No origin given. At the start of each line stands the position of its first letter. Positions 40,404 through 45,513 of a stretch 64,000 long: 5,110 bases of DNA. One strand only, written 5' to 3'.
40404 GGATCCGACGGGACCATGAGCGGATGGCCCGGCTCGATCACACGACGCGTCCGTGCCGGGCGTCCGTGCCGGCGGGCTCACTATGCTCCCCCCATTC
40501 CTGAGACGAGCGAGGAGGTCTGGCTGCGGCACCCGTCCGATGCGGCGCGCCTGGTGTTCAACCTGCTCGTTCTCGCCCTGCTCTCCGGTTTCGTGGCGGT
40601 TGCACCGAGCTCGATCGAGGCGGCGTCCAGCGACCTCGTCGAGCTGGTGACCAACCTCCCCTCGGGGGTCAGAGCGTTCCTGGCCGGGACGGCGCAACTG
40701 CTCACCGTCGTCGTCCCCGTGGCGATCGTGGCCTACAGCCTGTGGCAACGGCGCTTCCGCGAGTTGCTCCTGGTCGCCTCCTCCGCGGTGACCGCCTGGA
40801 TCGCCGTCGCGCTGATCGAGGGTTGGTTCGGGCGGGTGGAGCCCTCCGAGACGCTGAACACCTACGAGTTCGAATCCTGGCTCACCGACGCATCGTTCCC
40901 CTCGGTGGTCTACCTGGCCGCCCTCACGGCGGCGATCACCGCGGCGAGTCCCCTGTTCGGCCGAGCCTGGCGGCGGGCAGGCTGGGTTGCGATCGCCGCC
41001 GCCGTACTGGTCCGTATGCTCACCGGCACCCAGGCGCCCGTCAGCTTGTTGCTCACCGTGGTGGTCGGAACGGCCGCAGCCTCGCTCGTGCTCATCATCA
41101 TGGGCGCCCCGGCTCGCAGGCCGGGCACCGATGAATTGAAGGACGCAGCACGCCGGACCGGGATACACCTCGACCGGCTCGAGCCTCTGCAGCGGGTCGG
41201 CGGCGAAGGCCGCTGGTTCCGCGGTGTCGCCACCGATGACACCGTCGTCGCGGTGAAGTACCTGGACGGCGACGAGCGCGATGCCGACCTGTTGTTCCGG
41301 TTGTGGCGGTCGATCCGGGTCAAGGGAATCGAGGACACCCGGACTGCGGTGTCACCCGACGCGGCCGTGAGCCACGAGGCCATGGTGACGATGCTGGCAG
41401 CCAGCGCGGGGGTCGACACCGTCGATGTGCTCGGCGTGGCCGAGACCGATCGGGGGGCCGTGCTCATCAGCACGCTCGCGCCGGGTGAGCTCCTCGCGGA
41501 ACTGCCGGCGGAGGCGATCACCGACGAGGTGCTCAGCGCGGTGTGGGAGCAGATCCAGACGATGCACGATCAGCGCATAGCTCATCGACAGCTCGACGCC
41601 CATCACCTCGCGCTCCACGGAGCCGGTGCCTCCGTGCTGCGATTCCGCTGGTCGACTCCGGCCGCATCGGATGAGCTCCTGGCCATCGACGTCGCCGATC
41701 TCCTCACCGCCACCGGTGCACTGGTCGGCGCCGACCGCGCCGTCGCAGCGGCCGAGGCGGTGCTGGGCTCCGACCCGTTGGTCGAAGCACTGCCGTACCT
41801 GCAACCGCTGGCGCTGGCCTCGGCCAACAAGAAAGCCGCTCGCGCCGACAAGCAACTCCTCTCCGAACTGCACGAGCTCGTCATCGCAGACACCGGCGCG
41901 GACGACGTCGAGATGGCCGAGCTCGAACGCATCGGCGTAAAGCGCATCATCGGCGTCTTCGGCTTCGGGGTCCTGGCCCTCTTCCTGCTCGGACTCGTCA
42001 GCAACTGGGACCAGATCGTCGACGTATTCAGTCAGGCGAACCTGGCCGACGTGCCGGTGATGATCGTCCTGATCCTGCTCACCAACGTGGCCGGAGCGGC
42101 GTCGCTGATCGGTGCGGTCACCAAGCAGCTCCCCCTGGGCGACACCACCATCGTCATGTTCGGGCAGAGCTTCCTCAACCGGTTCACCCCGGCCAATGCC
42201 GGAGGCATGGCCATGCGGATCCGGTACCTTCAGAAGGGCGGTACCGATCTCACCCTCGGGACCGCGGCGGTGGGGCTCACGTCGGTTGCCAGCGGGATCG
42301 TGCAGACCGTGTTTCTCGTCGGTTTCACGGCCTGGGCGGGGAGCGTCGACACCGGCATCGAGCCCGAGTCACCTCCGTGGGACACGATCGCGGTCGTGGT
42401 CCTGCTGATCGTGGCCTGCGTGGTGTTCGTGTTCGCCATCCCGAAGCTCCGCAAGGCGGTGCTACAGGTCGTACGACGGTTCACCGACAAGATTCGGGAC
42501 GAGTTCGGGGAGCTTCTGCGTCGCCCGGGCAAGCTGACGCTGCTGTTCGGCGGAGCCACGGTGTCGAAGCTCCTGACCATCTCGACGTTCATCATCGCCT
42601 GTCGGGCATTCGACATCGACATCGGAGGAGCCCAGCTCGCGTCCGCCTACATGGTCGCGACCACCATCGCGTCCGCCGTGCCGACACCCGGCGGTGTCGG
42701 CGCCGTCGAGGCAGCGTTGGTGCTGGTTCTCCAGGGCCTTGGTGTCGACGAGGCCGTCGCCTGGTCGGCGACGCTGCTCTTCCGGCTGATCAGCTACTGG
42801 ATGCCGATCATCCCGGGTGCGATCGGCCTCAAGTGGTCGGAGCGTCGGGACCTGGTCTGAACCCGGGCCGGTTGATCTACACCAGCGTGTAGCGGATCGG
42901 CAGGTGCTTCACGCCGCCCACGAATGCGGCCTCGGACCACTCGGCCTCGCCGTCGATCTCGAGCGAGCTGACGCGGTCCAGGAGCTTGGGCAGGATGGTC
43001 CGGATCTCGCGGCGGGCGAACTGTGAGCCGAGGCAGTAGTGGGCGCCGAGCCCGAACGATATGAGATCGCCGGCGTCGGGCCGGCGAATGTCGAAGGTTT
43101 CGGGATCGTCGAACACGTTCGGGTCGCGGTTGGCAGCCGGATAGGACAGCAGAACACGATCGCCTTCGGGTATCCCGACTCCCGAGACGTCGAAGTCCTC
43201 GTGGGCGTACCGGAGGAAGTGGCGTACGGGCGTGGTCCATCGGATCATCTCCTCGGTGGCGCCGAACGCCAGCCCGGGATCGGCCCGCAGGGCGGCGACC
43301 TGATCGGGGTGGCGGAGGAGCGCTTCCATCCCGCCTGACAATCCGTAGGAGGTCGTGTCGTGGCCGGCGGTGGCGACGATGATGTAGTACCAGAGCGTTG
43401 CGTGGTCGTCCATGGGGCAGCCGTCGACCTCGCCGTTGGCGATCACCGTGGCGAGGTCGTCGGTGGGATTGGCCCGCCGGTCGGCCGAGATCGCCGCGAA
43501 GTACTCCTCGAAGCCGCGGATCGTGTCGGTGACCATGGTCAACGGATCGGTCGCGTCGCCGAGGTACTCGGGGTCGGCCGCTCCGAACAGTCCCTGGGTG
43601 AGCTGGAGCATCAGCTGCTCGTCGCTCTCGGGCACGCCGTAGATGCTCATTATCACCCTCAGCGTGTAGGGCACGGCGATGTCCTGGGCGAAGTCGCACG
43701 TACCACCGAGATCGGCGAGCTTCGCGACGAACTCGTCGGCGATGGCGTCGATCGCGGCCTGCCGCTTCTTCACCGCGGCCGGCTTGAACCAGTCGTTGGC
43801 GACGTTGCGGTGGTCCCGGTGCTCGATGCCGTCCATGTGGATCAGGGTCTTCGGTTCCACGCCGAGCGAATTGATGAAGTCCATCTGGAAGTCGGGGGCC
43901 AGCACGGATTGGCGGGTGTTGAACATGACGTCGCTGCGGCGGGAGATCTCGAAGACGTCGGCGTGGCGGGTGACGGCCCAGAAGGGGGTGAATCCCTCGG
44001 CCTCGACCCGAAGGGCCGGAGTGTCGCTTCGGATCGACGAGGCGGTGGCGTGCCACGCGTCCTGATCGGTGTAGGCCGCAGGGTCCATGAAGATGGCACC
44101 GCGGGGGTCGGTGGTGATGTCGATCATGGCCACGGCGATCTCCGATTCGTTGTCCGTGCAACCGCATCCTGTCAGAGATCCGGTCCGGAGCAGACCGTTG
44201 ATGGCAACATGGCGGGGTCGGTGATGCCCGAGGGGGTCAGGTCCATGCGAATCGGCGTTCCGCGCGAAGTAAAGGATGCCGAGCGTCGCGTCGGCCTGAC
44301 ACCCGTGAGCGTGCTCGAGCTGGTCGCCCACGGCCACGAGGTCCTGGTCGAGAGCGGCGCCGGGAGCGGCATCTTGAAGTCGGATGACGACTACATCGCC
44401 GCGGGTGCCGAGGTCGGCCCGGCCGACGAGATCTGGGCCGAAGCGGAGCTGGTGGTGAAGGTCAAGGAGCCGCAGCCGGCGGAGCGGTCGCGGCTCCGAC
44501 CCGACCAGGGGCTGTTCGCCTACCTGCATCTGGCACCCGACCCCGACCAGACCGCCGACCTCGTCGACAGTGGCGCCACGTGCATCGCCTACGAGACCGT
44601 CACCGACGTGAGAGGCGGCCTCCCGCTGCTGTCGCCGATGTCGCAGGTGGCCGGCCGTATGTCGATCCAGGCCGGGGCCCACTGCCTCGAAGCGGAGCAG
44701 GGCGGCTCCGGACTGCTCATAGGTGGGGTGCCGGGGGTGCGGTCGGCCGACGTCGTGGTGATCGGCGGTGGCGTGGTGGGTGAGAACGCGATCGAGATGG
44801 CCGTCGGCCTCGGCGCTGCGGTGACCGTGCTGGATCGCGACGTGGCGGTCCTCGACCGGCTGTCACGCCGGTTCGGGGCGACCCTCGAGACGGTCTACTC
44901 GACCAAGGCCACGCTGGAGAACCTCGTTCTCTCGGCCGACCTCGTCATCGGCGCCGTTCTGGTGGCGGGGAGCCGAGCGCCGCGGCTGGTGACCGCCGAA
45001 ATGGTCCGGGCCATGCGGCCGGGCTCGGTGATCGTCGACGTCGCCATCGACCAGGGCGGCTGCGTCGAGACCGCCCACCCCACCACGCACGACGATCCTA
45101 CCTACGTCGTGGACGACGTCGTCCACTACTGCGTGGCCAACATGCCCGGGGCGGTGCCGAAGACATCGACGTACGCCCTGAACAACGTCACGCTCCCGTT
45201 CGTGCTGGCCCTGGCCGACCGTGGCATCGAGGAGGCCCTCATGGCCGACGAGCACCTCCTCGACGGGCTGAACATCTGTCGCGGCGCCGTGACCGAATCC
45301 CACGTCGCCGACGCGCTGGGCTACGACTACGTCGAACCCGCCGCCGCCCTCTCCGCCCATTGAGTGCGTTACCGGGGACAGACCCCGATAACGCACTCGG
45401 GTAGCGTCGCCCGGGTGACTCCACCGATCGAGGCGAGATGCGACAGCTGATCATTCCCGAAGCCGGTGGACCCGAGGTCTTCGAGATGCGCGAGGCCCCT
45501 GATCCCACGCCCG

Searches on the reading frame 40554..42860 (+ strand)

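Call 72: search_protein_families(library=pfam, max_evalue=0.00001, proteins=[window:40554-42860:+])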
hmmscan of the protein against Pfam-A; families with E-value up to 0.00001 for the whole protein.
window:40554-42860:+ (768 aa): 1 family
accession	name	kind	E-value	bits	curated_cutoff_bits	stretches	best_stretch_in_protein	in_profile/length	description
PF03706.18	LPG_synthase_TM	-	2.7e-38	132.6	33.4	1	472-755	6-302/302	Lysylphosphatidylglycerol synthase TM region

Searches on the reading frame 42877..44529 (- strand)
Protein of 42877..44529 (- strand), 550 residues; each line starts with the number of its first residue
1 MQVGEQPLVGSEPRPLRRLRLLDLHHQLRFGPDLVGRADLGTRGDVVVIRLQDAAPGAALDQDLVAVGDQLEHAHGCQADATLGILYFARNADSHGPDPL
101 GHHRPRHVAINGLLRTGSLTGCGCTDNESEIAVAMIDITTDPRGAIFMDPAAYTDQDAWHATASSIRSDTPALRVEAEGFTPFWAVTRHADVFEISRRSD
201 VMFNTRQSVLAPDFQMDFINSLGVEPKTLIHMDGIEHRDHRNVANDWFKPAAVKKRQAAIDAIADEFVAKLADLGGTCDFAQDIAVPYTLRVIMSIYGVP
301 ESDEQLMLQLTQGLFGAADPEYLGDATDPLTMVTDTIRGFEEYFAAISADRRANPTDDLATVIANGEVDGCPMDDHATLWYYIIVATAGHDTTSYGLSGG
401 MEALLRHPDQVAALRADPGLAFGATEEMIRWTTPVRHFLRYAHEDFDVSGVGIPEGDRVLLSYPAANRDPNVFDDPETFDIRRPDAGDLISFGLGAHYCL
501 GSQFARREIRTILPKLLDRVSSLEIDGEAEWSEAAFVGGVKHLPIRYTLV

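Call 72: search_protein_families(library=pfam, max_evalue=0.00001, proteins=[window:42877-44529:-])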
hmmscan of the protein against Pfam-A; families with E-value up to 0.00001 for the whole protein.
window:42877-44529:- (550 aa): 1 family
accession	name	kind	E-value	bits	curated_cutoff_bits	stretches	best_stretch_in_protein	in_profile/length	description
PF00067.27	p450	-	4.7e-23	82.1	22.8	1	358-521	241-433/462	Cytochrome P450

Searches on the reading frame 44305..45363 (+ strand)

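Call 25: search_protein_families(library=pfam, max_evalue=0.1, proteins=[window:44305-45363:+])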
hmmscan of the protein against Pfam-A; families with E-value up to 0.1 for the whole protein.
window:44305-45363:+ (352 aa): 13 families
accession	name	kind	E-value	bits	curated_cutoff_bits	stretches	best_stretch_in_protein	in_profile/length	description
PF01262.27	AlaDh_PNT_C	-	1.8e-84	282.9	23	1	120-331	1-213/214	Alanine dehydrogenase/PNT, C-terminal domain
PF05222.21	AlaDh_PNT_N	-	4.7e-36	124.5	30.4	1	2-116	19-136/136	Alanine dehydrogenase/PNT, N-terminal domain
PF01488.26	Shikimate_DH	-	6.3e-06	26.7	24.3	1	145-271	10-134/138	Shikimate / quinate 5-dehydrogenase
PF02826.25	2-Hacid_dh_C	-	2.1e-05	24.4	25.1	1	145-247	34-127/178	D-isomer specific 2-hydroxyacid dehydrogenase, NAD binding domain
PF03446.21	NAD_binding_2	-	0.0004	20.9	21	1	150-246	2-92/161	NAD binding domain of 6-phosphogluconate dehydrogenase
PF07992.20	Pyr_redox_2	-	0.00056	19.8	26.1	1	148-197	143-192/291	Pyridine nucleotide-disulphide oxidoreductase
PF13241.12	NAD_binding_7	-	0.00066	20.7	22.1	1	146-218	6-69/104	Putative NAD(P)-binding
PF02254.24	TrkA_N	-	0.0012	19.6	23.8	1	150-244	1-94/116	TrkA-N domain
PF00070.33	Pyr_redox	-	0.0023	18.8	22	1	150-192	2-44/82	Pyridine nucleotide-disulphide oxidoreductase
PF00899.27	ThiF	-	0.0024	17.5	28.1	1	145-203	18-77/238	ThiF family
PF02737.24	3HCDH_N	-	0.0048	17.3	22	1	150-202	2-54/180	3-hydroxyacyl-CoA dehydrogenase, NAD binding domain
PF03435.24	Sacchrp_dh_NADP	-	0.0099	16.7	25.1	1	150-218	1-76/129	Saccharopine dehydrogenase NADP binding domain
PF03807.23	F420_oxidored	-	0.027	15.5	21.6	0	150-246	2-91/94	NADP oxidoreductase coenzyme F420-dependent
